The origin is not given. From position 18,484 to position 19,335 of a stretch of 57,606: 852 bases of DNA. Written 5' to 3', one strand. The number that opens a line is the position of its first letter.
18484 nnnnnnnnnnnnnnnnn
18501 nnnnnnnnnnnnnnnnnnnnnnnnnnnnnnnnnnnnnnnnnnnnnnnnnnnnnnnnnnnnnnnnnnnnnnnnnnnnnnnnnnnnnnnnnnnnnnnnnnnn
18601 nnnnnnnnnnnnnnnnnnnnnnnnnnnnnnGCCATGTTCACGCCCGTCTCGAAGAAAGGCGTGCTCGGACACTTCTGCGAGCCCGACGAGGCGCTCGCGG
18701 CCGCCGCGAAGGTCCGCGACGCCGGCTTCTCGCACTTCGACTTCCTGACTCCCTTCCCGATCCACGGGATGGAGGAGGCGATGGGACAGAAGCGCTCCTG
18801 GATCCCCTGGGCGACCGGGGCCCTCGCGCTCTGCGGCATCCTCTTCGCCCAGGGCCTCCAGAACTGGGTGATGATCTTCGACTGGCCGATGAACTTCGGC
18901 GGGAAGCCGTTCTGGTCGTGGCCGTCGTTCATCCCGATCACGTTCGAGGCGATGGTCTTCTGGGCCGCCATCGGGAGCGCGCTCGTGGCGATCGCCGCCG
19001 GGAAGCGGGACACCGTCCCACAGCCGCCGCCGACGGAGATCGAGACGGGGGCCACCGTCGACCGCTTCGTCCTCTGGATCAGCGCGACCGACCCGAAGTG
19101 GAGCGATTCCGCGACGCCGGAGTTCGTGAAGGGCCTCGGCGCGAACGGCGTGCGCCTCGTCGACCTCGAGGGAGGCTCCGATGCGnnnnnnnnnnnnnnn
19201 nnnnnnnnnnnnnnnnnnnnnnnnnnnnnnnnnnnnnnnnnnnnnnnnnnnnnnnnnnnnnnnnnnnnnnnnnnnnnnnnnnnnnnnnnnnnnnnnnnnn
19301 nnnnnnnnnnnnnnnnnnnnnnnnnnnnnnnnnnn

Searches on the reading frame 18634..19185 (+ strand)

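Call 41: search_protein_families(library=pfam, proteins=[window:18634-19185:+], max_evalue=0.00001)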
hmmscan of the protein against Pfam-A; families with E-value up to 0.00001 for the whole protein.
window:18634-19185:+ (184 aa): 1 family
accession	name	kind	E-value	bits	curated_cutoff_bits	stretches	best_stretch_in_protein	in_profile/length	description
PF11821.13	ActD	-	6.4e-51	172.8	25.7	1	8-174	1-169/170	Alternative complex III, ActD subunit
